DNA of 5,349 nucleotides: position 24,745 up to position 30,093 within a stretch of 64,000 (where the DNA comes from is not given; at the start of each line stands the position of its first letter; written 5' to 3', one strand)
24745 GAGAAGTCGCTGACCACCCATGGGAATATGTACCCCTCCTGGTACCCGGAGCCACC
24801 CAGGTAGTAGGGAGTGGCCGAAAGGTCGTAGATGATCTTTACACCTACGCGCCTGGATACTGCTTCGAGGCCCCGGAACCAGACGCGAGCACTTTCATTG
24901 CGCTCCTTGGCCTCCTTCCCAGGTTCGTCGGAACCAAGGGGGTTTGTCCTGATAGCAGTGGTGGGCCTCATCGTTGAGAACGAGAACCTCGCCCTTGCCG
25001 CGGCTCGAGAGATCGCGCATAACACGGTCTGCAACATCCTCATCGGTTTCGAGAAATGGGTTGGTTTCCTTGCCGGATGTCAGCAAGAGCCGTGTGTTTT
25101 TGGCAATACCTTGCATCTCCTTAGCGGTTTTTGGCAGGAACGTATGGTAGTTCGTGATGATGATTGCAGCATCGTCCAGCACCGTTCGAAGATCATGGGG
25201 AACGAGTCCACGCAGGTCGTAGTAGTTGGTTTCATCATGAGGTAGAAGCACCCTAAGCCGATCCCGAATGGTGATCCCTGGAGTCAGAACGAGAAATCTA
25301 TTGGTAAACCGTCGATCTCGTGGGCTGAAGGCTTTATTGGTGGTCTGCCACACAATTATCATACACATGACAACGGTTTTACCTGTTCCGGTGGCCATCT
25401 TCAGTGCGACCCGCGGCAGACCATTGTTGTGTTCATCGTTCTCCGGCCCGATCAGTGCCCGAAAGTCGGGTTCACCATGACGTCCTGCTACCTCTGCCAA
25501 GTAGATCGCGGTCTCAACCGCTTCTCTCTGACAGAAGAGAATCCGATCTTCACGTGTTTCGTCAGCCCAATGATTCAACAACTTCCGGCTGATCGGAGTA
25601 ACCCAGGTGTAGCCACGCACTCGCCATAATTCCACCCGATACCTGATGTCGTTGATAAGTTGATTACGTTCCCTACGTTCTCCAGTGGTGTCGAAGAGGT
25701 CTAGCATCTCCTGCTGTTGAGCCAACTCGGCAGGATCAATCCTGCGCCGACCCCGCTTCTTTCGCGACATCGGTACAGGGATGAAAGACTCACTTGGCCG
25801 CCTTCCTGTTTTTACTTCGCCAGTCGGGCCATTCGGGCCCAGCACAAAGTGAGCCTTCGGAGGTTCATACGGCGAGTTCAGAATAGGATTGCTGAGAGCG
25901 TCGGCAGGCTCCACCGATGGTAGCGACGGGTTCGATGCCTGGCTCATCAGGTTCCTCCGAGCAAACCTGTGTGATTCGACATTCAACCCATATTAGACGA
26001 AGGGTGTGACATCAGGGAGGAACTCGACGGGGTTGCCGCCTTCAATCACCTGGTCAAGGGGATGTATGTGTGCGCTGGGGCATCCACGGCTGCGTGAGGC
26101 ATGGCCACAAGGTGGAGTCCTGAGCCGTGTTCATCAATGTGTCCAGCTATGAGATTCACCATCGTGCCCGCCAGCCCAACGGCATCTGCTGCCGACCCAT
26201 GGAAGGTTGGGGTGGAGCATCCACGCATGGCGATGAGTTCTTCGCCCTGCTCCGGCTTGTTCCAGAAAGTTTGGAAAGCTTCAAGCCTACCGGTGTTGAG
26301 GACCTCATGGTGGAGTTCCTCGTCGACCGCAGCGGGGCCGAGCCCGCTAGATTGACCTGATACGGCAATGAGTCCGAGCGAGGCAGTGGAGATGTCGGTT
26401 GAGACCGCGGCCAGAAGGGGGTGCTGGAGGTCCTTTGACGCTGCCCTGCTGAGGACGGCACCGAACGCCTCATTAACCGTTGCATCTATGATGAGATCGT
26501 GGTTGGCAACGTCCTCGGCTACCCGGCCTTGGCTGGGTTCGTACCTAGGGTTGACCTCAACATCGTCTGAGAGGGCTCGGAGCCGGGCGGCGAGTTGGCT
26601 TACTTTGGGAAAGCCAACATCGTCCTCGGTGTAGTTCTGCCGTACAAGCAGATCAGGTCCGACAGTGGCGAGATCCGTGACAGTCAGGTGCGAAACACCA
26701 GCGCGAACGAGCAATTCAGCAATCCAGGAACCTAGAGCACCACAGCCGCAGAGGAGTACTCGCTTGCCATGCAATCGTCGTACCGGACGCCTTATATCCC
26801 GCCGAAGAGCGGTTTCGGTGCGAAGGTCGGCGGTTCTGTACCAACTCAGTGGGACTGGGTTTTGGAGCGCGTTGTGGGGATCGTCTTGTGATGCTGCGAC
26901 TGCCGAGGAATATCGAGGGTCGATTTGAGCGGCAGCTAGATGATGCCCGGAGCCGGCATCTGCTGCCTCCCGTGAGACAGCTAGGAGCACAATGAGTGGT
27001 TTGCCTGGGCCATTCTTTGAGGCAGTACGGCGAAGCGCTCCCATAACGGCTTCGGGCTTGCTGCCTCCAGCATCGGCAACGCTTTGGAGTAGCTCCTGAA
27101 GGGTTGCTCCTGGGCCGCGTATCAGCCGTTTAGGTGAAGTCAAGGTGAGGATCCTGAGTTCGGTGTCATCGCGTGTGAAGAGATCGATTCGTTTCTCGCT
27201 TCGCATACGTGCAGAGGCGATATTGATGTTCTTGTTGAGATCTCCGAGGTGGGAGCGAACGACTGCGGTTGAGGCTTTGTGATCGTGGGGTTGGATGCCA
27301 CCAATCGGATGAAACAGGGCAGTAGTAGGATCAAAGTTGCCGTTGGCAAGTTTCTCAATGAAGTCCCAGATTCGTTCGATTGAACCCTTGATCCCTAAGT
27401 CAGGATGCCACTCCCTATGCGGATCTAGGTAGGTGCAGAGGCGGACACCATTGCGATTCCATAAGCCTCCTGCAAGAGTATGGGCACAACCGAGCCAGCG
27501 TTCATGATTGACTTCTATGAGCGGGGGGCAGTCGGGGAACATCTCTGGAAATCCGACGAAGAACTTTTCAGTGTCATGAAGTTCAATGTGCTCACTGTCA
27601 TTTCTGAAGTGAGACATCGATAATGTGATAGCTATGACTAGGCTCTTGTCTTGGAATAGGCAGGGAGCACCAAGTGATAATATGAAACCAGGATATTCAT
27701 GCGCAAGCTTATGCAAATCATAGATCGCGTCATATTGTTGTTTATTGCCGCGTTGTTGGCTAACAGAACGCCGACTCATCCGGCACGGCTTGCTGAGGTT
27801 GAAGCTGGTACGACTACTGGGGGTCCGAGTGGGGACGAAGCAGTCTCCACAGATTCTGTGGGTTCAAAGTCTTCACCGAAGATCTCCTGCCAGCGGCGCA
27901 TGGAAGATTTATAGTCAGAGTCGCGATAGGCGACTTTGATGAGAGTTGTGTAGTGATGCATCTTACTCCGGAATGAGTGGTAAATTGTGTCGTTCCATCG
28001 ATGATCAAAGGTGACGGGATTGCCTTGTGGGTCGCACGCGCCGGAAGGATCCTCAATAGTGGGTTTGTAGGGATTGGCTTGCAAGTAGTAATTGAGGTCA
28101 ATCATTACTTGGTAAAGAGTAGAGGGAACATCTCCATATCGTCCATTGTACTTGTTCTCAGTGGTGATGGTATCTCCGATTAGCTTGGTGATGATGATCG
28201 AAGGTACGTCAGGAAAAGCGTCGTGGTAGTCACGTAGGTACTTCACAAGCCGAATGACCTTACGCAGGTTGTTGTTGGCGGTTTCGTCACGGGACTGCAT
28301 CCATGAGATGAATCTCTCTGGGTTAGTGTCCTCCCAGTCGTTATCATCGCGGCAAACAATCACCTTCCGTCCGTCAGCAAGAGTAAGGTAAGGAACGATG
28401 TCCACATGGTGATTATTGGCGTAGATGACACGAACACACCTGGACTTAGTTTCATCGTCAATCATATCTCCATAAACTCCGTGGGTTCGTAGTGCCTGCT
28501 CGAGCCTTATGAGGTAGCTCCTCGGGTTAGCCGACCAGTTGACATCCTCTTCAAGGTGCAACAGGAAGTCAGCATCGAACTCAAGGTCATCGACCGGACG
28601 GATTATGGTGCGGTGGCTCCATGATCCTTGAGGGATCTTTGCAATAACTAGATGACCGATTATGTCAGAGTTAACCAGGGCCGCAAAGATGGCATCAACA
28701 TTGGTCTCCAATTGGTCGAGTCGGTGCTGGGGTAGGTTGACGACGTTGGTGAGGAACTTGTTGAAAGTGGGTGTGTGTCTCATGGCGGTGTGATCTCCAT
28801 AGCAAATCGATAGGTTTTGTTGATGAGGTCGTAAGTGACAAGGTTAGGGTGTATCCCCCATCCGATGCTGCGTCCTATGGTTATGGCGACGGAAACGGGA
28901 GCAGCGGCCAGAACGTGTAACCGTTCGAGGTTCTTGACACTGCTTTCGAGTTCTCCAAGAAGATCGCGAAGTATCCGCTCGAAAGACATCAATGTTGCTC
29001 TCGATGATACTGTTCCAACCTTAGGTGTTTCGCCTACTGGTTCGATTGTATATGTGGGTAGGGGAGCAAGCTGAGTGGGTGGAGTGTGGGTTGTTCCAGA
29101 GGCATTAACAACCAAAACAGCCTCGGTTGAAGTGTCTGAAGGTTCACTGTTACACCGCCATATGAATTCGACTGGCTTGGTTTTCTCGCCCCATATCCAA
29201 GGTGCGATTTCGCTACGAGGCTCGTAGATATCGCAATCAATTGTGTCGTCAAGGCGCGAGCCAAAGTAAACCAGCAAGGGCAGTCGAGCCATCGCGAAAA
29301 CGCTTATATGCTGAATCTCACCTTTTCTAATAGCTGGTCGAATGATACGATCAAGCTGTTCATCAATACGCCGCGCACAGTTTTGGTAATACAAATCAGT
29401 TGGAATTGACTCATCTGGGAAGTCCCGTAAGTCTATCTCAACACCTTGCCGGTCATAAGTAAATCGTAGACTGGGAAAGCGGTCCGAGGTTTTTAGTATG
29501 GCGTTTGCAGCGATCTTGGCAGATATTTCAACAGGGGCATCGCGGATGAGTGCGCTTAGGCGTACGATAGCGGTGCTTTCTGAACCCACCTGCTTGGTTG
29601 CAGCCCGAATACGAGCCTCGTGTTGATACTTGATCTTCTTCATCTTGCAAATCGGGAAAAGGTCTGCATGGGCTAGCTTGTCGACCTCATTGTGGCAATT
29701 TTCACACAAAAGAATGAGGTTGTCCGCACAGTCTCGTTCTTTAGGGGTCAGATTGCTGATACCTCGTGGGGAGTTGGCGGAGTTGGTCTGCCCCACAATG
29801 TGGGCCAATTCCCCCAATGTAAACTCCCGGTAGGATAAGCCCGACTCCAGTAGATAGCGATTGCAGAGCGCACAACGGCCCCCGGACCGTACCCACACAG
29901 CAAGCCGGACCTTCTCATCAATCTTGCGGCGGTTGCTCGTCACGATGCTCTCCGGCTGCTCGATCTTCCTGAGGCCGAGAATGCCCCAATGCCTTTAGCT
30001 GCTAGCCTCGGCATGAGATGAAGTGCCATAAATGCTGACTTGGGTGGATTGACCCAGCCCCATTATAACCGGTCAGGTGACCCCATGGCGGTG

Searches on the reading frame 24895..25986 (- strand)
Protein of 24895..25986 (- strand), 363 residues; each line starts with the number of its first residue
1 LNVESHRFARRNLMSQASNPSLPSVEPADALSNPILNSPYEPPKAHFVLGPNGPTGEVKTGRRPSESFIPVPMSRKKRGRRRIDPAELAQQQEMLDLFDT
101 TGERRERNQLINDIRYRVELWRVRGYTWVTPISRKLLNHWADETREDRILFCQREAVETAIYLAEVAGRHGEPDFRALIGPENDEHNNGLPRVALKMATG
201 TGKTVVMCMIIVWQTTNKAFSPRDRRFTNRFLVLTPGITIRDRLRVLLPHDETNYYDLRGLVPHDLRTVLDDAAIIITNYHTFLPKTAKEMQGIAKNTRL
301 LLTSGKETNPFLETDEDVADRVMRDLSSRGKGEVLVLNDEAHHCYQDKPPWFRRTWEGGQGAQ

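Call 83: search_protein_families(library=pfam, proteins=[window:24895-25986:-], max_evalue=0.001)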
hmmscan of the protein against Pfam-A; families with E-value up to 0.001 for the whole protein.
window:24895-25986:- (363 aa): 1 family
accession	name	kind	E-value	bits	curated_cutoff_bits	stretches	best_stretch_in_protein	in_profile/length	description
PF04851.21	ResIII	-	2.8e-10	40.8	22.5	1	153-347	8-140/164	Type III restriction enzyme, res subunit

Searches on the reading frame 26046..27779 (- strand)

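Call 83: search_protein_families(library=pfam, proteins=[window:26046-27779:-], max_evalue=0.001)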
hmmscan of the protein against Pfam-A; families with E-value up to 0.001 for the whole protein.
window:26046-27779:- (577 aa): 2 families
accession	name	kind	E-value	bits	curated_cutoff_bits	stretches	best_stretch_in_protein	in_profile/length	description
PF00899.27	ThiF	-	4.8e-21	75.4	28.1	1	334-458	16-141/238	ThiF family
PF14457.11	Prok-E2_A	-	7.6e-05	22.7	25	1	38-159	22-142/163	Prokaryotic E2 family A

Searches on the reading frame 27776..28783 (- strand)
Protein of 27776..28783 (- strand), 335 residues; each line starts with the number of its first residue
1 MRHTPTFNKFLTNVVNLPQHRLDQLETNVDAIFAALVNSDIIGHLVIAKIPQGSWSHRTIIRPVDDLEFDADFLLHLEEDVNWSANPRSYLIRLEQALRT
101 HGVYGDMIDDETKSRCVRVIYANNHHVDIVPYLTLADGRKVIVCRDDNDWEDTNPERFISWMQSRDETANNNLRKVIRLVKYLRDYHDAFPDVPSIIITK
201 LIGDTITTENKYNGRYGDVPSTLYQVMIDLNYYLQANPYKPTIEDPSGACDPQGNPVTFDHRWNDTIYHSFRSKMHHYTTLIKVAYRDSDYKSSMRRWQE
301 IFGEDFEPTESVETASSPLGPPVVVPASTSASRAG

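Call 83: search_protein_families(library=pfam, proteins=[window:27776-28783:-], max_evalue=0.001)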
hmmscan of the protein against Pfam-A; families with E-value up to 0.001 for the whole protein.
window:27776-28783:- (335 aa): 2 families
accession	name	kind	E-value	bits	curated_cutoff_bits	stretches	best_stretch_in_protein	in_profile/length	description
PF18144.7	SMODS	-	4.6e-28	98.9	26.5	1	1-164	1-162/164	Second Messenger Oligonucleotide or Dinucleotide Synthetase domain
PF21654.3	DncV-like_NTFase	-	2.3e-10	41.7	24.9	1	51-130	5-88/90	Cyclic GMP-AMP synthase DncV-like, nucleotidyltransferase domain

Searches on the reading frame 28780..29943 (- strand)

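Call 83: search_protein_families(library=pfam, proteins=[window:28780-29943:-], max_evalue=0.001)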
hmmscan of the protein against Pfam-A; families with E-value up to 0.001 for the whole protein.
window:28780-29943:- (387 aa): 2 families
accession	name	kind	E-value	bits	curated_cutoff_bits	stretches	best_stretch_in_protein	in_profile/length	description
PF18145.6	SAVED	-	2.4e-25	89.8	26.2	1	194-384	2-190/190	SMODS-associated and fused to various effectors sensor domain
PF13391.12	HNH_2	-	0.0009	19.5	21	0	24-85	1-56/66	HNH endonuclease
